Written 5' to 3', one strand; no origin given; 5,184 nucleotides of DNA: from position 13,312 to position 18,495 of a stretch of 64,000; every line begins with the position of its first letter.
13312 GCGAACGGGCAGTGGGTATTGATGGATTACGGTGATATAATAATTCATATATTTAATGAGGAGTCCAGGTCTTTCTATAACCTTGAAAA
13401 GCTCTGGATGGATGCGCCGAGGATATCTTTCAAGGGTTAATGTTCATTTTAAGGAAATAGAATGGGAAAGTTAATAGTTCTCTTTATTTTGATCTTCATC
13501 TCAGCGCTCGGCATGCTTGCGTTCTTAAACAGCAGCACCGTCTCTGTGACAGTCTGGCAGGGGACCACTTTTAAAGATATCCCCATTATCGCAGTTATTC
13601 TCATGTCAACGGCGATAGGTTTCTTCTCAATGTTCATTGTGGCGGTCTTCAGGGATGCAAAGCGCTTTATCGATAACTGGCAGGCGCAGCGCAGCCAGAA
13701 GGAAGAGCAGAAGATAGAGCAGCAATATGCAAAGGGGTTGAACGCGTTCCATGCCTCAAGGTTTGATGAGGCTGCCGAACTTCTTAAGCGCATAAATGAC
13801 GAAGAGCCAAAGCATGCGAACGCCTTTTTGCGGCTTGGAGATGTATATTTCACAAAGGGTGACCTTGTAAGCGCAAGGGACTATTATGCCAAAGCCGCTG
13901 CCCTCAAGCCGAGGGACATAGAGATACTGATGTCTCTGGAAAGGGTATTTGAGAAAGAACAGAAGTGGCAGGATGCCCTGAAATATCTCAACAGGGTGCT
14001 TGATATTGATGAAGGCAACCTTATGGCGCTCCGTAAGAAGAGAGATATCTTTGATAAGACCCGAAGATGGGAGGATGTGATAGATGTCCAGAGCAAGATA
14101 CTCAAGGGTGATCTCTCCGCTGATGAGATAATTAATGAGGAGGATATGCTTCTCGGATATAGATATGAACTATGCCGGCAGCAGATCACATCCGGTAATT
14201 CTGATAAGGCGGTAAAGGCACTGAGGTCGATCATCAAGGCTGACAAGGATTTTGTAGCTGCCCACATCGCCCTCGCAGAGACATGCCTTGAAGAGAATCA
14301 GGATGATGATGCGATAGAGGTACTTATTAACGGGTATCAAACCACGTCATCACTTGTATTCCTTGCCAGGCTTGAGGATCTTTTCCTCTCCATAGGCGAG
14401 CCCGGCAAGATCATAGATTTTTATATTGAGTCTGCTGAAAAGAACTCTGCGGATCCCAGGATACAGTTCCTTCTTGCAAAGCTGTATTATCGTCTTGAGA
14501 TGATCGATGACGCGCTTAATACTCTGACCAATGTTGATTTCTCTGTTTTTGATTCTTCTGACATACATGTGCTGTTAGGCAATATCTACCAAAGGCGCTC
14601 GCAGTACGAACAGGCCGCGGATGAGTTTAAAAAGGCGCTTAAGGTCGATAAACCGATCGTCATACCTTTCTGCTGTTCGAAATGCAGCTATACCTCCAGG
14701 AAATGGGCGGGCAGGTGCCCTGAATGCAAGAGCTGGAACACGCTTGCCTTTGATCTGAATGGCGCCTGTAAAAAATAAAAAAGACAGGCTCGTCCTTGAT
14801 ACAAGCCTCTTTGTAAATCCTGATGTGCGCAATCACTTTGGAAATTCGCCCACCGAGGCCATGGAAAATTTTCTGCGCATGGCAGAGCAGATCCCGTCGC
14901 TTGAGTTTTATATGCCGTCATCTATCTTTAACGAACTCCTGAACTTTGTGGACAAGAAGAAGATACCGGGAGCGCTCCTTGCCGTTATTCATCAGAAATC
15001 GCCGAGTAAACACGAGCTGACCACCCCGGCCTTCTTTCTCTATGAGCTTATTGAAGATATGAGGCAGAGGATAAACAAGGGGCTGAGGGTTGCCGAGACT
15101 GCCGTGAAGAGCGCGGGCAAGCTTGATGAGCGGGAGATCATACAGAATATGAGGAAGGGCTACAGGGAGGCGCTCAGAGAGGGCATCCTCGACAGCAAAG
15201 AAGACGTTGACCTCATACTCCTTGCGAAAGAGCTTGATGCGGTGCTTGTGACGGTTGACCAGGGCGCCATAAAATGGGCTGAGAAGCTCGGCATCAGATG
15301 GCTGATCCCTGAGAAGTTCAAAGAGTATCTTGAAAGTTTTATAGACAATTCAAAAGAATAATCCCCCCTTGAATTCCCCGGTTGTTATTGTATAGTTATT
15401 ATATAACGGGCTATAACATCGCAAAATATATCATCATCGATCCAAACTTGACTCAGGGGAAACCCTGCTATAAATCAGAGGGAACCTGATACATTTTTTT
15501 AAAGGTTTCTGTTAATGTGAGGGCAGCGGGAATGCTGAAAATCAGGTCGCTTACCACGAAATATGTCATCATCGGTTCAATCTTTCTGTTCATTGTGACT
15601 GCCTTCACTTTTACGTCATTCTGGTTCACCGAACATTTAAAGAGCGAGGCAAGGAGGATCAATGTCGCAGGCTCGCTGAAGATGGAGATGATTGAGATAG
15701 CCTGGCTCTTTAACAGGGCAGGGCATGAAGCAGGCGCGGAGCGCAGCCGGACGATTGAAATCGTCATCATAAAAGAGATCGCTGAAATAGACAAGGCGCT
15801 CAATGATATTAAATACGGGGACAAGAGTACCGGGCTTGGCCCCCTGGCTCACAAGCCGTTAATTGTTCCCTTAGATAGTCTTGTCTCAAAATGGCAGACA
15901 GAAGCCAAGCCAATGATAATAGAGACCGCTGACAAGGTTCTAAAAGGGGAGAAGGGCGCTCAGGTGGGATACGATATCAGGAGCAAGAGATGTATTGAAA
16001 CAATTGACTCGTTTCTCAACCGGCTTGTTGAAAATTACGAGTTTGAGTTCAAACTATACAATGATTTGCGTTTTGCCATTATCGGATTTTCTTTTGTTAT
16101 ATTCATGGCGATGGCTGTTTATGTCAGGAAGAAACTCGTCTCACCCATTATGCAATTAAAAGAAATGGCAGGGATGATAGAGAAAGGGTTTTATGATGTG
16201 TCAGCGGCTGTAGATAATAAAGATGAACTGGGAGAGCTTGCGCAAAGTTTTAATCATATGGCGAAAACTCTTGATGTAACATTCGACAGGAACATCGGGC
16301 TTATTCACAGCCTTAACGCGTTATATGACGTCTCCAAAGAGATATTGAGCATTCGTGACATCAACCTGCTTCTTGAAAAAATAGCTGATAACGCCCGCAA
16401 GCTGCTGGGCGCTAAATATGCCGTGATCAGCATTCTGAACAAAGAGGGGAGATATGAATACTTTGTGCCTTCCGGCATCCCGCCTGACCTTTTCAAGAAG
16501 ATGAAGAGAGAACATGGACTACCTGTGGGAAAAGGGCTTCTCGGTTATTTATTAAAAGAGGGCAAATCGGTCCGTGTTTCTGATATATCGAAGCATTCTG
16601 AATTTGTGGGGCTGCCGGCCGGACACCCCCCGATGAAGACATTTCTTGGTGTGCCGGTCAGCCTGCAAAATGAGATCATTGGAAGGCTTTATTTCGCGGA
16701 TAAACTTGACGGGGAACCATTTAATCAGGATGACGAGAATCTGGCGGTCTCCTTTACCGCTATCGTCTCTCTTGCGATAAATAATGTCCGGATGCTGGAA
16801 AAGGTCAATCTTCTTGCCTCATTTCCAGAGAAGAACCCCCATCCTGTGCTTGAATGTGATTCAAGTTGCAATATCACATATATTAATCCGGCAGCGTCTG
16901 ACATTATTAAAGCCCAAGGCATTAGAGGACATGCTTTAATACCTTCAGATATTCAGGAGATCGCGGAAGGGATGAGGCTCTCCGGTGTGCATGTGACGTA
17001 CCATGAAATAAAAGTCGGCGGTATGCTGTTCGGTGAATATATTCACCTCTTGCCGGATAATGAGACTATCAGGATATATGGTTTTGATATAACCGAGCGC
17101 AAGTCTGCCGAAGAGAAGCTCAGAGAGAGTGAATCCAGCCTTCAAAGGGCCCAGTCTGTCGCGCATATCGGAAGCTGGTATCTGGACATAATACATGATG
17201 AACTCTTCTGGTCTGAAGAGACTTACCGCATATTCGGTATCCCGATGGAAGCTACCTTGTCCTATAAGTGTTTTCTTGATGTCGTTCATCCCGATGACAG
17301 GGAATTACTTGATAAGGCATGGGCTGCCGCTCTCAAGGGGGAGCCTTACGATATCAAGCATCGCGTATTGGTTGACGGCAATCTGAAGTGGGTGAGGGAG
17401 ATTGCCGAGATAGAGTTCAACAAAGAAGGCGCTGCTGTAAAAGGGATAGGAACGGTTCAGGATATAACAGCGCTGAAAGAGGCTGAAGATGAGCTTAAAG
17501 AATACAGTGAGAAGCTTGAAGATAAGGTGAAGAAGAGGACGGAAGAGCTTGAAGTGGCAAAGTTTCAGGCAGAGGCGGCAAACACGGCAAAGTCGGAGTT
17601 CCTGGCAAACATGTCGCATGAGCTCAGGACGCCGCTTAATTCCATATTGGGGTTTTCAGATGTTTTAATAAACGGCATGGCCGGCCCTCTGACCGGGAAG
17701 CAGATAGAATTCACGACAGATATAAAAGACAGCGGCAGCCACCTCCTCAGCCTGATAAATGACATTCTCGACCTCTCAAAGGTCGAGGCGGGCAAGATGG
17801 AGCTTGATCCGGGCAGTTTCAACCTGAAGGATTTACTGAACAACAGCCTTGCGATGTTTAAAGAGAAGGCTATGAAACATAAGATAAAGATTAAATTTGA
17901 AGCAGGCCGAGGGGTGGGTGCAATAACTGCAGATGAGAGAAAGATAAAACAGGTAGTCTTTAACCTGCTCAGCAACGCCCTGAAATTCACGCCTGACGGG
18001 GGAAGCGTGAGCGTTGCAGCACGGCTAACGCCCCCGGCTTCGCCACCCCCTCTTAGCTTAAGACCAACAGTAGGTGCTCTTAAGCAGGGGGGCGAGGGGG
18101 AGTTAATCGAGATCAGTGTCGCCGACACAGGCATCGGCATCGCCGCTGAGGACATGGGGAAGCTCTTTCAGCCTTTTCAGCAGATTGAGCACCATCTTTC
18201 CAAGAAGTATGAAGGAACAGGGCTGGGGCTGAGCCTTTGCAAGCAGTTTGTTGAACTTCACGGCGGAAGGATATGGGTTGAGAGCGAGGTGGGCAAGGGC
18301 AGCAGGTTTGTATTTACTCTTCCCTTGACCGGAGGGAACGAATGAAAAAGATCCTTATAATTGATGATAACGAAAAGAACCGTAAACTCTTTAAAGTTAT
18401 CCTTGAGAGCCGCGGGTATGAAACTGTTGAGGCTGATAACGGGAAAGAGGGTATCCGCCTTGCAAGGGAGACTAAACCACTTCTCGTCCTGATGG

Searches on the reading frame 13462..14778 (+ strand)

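Call 74: search_protein_families(library=pfam, proteins=[window:13462-14778:+], max_evalue=0.00001)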
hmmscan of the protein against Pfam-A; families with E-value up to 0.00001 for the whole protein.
window:13462-14778:+ (438 aa): 20 families
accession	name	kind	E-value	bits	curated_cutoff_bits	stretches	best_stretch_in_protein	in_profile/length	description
PF14559.12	TPR_19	-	2.4e-25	89.1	25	2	96-156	2-62/68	Tetratricopeptide repeat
PF07719.23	TPR_2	-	4.4e-22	76.8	27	0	367-396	2-31/34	Tetratricopeptide repeat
PF13432.12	TPR_16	-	2.3e-21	76.3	32.7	1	89-152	1-64/65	Tetratricopeptide repeat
PF13428.12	TPR_14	-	3.7e-17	61.5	23.5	0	120-157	2-39/44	Tetratricopeptide repeat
PF00515.34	TPR_1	-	8.1e-17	60.7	27.8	0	367-396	2-31/34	Tetratricopeptide repeat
PF13176.12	TPR_7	-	1.3e-15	56.5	27.9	0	156-184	2-30/36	Tetratricopeptide repeat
PF13424.12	TPR_12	-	1.8e-15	57.3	30.1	0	100-149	25-75/77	Tetratricopeptide repeat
PF13181.12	TPR_8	-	5.7e-13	48.3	25.7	0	119-151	1-33/34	Tetratricopeptide repeat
PF12895.13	ANAPC3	-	6.1e-12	46.1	27.2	0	100-178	4-81/82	Anaphase-promoting complex, cyclosome, subunit 3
PF25062.1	ARM_TT21_N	-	8.4e-12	45.7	40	1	76-206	88-221/222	Tetratricopeptide repeat protein 21 N-terminal ARM repeat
PF13414.12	TPR_11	-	2.7e-10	40.2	26.8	0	373-396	1-24/42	TPR repeat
PF25058.1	ARM_TT21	-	5.8e-10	39.8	27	0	241-282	104-145/155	Tetratricopeptide repeat protein 21 ARM repeat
PF18073.7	Zn_ribbon_LapB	-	2.2e-09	37.3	25.7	1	404-428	2-26/28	Rubredoxin metal binding domain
PF13431.12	TPR_17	-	2.8e-09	37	24.4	0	108-139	2-33/34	Tetratricopeptide repeat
PF23914.1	TPR_CcmH_CycH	-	5.3e-09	36.5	42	0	114-190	45-124/158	Cytochrome c-type biogenesis protein H TPR domain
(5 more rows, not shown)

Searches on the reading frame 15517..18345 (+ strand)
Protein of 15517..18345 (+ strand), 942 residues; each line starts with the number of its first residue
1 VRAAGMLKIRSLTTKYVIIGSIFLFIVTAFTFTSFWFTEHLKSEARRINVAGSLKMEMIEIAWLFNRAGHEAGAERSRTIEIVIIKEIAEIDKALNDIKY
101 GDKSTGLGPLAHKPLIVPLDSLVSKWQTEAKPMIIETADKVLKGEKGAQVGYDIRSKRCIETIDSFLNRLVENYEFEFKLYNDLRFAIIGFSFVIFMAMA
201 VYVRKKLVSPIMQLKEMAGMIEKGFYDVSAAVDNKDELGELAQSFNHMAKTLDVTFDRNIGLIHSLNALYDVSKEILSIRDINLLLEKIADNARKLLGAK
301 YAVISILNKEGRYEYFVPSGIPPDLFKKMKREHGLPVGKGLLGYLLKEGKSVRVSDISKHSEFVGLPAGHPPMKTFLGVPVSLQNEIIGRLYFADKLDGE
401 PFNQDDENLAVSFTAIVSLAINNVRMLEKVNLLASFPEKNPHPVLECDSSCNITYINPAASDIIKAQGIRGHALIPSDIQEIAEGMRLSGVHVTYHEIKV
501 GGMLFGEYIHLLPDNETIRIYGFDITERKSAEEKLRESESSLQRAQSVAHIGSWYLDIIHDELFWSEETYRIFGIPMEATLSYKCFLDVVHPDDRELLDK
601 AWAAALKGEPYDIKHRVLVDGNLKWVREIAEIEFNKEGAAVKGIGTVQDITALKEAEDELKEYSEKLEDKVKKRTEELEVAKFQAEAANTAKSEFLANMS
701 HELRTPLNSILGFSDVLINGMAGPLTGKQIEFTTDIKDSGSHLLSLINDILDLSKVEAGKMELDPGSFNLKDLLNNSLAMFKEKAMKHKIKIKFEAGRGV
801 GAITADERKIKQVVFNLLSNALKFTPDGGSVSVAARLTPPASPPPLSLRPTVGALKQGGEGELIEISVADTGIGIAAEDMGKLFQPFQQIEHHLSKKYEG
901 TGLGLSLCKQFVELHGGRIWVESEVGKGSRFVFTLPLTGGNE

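Call 21: search_protein_families(library=pfam, proteins=[window:15517-18345:+], max_evalue=0.0001)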
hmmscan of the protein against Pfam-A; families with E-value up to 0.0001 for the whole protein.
window:15517-18345:+ (942 aa): 7 families
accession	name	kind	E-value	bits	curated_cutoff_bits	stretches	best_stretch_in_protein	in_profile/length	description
PF02518.31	HATPase_c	-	6.6e-30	104.2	26.4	1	806-938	2-110/111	Histidine kinase-, DNA gyrase B-, and HSP90-like ATPase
PF00512.31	HisKA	-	6.7e-20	71.4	26.9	1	691-759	1-66/66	His Kinase A (phospho-acceptor) domain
PF13185.12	GAF_2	-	2.6e-16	60.5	28.6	1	281-421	3-135/136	GAF domain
PF01590.32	GAF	-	7.6e-15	56.1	22.4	1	282-421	2-133/133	GAF domain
PF08447.18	PAS_3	-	2.6e-12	47.3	25.6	1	563-647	2-89/89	PAS fold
PF00672.30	HAMP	-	2e-08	34.9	25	1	204-252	3-51/53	HAMP domain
PF00989.32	PAS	-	2.5e-05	24.7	22.6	0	543-650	4-113/113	PAS fold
